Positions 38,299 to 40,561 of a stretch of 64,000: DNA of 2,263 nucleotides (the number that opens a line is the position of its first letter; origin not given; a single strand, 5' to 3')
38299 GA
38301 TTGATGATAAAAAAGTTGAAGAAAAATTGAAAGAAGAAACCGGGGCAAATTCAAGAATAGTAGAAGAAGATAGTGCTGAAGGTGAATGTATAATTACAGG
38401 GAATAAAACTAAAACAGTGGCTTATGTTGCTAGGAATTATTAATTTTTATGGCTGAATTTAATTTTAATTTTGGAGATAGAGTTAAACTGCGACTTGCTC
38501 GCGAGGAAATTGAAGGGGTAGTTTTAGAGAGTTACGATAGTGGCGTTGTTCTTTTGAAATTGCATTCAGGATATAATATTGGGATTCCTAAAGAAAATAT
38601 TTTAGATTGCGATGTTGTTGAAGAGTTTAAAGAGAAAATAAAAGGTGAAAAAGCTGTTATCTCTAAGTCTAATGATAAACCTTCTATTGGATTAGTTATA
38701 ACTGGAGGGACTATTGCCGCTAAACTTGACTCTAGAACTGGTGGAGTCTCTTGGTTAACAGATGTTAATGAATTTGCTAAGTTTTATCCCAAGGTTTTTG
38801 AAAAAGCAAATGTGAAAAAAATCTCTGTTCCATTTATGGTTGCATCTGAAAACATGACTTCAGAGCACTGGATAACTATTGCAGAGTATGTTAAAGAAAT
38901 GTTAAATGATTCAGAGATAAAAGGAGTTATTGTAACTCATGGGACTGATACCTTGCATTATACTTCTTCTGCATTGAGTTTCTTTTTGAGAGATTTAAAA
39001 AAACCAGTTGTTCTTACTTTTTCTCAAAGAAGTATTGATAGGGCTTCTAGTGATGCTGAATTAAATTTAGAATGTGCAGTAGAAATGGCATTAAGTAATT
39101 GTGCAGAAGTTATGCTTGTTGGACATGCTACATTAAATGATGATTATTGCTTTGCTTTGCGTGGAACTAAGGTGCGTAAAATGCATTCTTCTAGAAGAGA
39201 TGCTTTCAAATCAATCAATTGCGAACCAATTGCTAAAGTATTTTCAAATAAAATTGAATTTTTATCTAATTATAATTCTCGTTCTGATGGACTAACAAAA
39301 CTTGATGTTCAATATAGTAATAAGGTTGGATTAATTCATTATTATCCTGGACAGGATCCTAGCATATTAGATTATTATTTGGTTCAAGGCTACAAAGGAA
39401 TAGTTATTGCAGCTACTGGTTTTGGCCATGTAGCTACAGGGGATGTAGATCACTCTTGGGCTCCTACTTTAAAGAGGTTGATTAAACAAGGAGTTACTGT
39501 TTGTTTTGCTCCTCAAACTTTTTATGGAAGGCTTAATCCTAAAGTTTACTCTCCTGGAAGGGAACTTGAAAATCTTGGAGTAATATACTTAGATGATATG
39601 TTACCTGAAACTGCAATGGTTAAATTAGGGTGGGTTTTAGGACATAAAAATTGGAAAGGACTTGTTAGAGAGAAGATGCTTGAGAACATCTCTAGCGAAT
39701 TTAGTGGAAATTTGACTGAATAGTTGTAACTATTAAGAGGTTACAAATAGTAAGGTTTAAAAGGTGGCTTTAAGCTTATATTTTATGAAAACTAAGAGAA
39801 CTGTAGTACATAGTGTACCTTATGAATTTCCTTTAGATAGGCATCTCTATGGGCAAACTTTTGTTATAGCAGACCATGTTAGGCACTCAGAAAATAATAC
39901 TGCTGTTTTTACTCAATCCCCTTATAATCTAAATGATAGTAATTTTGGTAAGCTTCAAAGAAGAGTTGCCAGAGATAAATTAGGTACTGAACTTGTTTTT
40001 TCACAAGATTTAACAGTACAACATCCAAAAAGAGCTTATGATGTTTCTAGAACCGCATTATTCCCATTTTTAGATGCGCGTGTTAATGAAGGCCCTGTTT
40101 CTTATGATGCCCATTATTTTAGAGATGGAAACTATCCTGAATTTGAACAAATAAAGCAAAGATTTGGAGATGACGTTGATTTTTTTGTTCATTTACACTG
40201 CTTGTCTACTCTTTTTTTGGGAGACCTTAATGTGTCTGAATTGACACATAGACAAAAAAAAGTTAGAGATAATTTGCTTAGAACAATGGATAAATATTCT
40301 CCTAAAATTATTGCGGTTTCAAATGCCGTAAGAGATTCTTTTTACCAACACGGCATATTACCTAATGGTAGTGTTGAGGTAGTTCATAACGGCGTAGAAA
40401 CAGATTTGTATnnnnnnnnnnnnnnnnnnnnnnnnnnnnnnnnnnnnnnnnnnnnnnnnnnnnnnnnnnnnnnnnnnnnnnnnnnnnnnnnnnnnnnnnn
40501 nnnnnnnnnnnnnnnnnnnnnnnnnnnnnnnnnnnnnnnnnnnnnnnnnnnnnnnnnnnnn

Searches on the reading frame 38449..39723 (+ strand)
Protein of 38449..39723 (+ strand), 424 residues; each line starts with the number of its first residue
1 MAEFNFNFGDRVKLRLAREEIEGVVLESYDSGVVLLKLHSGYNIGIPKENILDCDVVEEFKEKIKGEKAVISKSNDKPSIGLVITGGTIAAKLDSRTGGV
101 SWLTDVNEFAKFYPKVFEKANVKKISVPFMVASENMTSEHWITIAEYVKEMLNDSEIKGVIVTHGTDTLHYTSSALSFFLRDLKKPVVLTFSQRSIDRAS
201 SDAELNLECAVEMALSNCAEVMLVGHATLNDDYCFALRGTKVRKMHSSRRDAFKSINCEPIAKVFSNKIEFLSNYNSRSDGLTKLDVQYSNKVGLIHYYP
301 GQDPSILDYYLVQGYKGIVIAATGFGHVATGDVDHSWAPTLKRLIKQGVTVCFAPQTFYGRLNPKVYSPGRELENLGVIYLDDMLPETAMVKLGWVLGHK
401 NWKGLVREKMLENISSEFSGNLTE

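Call 4: search_protein_families(library=pfam, proteins=[window:38449-39723:+])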
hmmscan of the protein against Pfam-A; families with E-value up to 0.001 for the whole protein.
window:38449-39723:+ (424 aa): 3 families
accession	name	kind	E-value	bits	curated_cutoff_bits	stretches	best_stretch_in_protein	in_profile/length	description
PF00710.25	Asparaginase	-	1.6e-51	175.1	22.5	1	80-274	2-190/193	Asparaginase, N-terminal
PF17763.6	Asparaginase_C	-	2.5e-25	89.1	34.6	1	292-402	1-106/114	Glutaminase/Asparaginase C-terminal domain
PF18195.6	GatD_N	-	5.7e-11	42.1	25.7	1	6-53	1-50/54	GatD N-terminal domain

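Call 5: search_protein_families(library=ncbifam, proteins=[window:38449-39723:+])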
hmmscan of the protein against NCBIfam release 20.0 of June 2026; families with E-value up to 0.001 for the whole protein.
window:38449-39723:+ (424 aa): 6 families
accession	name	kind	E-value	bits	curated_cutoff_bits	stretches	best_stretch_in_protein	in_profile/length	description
NF003217.0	PRK04183.1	equivalog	5.3e-133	443.7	310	1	6-420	3-413/420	Glu-tRNA(Gln) amidotransferase subunit GatD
TIGR02153.1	gatD_arch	equivalog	2.9e-126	421.4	324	1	21-419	2-400/405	Glu-tRNA(Gln) amidotransferase subunit GatD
TIGR00519.1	asnASE_I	subfamily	1.1e-99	333.6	260.5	1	78-417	2-334/337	type I asparaginase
NF006998.0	PRK09461.1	equivalog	6.7e-41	140.6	376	1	77-419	3-335/337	asparaginase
TIGR00520.1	asnASE_II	subfamily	5.6e-39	134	314.3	1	65-362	12-305/352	type II asparaginase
NF008304.0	PRK11096.1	equivalog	1.8e-28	99.1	506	1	73-352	19-290/348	L-asparaginase 2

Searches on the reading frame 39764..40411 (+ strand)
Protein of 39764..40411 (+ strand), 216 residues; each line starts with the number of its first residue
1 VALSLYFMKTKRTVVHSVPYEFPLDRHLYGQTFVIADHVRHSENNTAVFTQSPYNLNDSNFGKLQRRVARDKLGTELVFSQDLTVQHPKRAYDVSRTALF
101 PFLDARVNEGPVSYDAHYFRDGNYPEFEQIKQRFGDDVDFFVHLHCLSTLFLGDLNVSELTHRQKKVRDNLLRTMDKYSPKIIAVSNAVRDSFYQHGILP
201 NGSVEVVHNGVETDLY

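Call 62: search_protein_families(library=pfam, proteins=[window:39764-40411:+], max_evalue=10)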
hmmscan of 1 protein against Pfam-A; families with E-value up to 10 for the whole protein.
seq(216 aa): 1 family
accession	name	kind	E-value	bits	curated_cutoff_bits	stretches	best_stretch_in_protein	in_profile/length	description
PF13439.12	Glyco_transf_4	-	7.6e-07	29.7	28.5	1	161-214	116-169/170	Glycosyltransferase Family 4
